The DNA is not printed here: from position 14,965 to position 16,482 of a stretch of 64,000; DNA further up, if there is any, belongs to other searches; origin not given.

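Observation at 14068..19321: LysR-controlled 4-gene operon pairing a HisD-type dehydrogenase with a DcyD/CuyA-type PLP lyase and an Asp/Glu-type racemase: candidate sulfonate or D-amino-acid catabolic module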

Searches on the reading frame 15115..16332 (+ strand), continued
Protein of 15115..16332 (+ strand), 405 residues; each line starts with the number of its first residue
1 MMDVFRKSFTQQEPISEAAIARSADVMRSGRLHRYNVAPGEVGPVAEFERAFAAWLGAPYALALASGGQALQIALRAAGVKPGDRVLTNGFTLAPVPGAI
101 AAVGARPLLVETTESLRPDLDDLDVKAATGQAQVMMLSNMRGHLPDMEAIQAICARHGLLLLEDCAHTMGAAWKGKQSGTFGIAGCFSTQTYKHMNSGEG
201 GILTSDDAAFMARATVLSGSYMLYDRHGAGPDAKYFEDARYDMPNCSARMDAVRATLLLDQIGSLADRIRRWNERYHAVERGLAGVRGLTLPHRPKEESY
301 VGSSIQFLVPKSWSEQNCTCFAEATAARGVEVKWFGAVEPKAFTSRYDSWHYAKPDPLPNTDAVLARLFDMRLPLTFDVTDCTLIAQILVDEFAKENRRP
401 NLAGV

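Call 73: search_protein_families(library=pfam, proteins=[L036:3976-5796:-, L036:5800-7290:-, L036:7173-7961:+, L036:9201-10520:+, L036:10325-11323:+, L036:11301-12830:+, L036:12827-13744:+], max_evalue=0.00001)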
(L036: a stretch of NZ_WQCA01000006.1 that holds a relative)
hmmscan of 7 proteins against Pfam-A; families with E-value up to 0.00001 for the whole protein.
L036:3976-5796:- (606 aa): 3 families
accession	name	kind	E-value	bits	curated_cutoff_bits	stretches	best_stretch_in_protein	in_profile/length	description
PF01380.27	SIS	-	1.5e-51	174.1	25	2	288-413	4-130/131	SIS domain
PF13522.11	GATase_6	-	1.5e-17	64.3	27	1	65-191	10-129/130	Glutamine amidotransferase domain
PF13537.11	GATase_7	-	9.3e-14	51.9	25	1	89-196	20-121/123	Glutamine amidotransferase domain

L036:5800-7290:- (496 aa): 8 families
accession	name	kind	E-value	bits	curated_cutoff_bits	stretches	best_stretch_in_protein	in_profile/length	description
PF00132.30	Hexapep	-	1.1e-27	95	27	3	310-342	1-33/36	Bacterial transferase hexapeptide (six repeats)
PF12804.13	NTP_transf_3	-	4.4e-20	72.9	27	1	51-177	2-124/160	MobA-like NTP transferase domain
PF00483.29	NTP_transferase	-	3.2e-12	47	21.2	1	51-255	3-213/245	Nucleotidyl transferase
PF01128.25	IspD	-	5.4e-10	39.8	27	1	48-168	1-119/221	2-C-methyl-D-erythritol 4-phosphate cytidylyltransferase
PF25084.1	LbH_EIF2B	-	1.7e-08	34.9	54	0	366-429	41-103/105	EIF2B subunit epsilon LbH domain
PF25087.1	GMPPB_C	-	1.6e-07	31.4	39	1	308-408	8-102/110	GMPPB C-terminal domain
PF14602.12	Hexapep_2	-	3.8e-07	30.1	27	1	423-457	2-34/34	Hexapeptide repeat of succinyl-transferase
PF02348.25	CTP_transf_3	-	1.8e-06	28.4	22.6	1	66-170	15-118/217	Cytidylyltransferase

L036:7173-7961:+ (262 aa): 4 families
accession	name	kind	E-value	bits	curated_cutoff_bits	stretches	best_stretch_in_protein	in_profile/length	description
PF13419.12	HAD_2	-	4.5e-31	108.8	23.8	1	43-226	1-178/178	Haloacid dehalogenase-like hydrolase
PF00702.32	Hydrolase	-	3e-27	96.7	26.4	1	40-220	1-191/191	haloacid dehalogenase-like hydrolase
PF12710.13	HAD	-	3.7e-14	54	27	1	43-217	1-189/189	haloacid dehalogenase-like hydrolase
PF13242.12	Hydrolase_like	-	1.1e-11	44.9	22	1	182-249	3-74/75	HAD-hyrolase-like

L036:9201-10520:+ (439 aa): 4 families
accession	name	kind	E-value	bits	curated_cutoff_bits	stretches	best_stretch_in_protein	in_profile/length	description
PF00441.29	Acyl-CoA_dh_1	-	6.4e-43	146.9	22.4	1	286-434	1-149/150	Acyl-CoA dehydrogenase, C-terminal domain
PF02771.21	Acyl-CoA_dh_N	-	1.8e-41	141.5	22.9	1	64-175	2-113/113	Acyl-CoA dehydrogenase, N-terminal domain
PF02770.24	Acyl-CoA_dh_M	-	1.2e-25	89.9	33.3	1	179-274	1-97/97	Acyl-CoA dehydrogenase, middle domain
PF08028.16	Acyl-CoA_dh_2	-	1.7e-14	54.7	22.7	1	302-418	2-128/134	Acyl-CoA dehydrogenase, C-terminal domain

L036:10325-11323:+ (332 aa): 0 families

L036:11301-12830:+ (509 aa): 2 families
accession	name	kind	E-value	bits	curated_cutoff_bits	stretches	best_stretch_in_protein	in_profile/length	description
PF00501.34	AMP-binding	-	4.5e-64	217.1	29.9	1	28-370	3-384/384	AMP-binding enzyme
PF13193.12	AMP-binding_C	-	9.2e-23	81.4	24.5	1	419-494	1-76/76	AMP-binding enzyme C-terminal domain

L036:12827-13744:+ (305 aa): 0 families

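Call 89: search_protein_representatives(protein=window:15115-16332:+)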
Query: 405 residues. Proteins with E-value up to 0.001 (for the whole library): 36356; up to 1e-10: 14797; up to 1e-30: 286. The best 150 are listed.
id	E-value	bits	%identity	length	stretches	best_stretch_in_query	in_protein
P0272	5.8e-230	779.7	85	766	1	1-398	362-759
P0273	1.8e-143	495.0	61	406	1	1-396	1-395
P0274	8.0e-134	463.2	57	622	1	4-394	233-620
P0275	3.6e-114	398.4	48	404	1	3-391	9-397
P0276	4.1e-113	395.0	60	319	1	4-309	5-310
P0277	4.4e-102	358.6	48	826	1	6-389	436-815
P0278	6.1e-101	354.9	45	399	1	4-392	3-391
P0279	7.1e-101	354.7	47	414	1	5-400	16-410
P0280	8.3e-98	344.6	48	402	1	5-391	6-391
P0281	8.2e-90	318.3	49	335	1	73-395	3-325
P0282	8.3e-87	308.4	52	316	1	98-391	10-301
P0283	5.5e-86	305.7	45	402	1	13-390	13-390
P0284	1.1e-82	294.8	53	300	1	87-394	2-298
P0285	1.2e-80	288.1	59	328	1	1-244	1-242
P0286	1.0e-79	285.0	39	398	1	19-391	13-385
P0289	5.5e-78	279.3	41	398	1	3-394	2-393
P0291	2.1e-77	277.4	41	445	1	11-393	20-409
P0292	1.8e-76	274.3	38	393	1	8-388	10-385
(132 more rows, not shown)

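Call 90: list_cluster_members(proteins=[P0273, P0275, P0278, P0279, P0280, P0283, P0286, P0289, P0291, P0292])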
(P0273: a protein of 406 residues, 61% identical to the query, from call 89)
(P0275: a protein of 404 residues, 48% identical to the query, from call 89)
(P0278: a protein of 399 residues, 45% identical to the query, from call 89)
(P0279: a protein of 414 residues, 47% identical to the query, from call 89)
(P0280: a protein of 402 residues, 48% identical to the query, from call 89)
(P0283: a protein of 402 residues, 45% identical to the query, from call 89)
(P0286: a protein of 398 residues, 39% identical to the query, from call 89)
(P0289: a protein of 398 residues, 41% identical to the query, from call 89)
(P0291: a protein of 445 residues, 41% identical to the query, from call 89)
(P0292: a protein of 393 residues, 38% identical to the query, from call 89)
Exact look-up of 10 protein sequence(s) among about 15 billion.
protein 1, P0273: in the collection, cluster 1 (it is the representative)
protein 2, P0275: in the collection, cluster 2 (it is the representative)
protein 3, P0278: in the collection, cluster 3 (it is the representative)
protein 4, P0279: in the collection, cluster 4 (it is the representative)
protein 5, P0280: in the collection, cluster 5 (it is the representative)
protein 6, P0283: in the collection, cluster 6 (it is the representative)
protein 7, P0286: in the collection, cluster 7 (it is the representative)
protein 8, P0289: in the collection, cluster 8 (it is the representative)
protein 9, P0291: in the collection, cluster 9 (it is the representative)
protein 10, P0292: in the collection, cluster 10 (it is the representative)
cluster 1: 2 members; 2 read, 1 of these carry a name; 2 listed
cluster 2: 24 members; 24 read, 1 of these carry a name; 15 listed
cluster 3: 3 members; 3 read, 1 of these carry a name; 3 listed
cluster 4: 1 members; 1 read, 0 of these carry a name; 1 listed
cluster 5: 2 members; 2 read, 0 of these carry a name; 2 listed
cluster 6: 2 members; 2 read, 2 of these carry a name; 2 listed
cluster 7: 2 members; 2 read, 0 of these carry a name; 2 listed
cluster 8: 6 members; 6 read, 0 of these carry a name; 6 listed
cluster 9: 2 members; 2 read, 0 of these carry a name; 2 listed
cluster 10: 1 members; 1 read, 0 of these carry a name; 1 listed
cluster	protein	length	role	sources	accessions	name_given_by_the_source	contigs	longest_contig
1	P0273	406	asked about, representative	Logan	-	-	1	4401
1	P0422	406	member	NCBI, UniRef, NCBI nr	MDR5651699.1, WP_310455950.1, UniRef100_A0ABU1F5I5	DegT/DnrJ/EryC1/StrS family aminotransferase [Ruixingdingia sedimenti] | DegT/DnrJ/EryC1/StrS family aminotransferase n=1 Tax=Ruixingdingia sedimenti ... | DegT/DnrJ/EryC1/StrS family aminotransferase [Xinfangfangia sp. LG-4]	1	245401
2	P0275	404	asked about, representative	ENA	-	-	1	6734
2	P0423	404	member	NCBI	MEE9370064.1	MAG: aminotransferase class I/II-fold pyridoxal phosphate-dependent enzyme ...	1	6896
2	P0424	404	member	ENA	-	-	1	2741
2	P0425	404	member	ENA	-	-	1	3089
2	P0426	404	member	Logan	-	-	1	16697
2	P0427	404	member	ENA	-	-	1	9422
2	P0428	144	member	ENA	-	-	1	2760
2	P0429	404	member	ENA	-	-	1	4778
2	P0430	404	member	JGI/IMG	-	-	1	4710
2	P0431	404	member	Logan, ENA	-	-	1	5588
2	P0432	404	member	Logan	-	-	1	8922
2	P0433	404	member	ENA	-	-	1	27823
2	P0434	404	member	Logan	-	-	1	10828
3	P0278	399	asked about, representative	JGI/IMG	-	dTDP-4-amino-4,6-dideoxygalactose transaminase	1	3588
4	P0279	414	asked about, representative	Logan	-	-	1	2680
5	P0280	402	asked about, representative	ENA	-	-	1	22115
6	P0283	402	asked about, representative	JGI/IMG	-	dTDP-4-amino-4,6-dideoxygalactose transaminase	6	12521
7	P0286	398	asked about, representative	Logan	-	-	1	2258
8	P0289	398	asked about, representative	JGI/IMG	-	-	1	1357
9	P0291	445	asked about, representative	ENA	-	-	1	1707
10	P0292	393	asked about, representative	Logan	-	-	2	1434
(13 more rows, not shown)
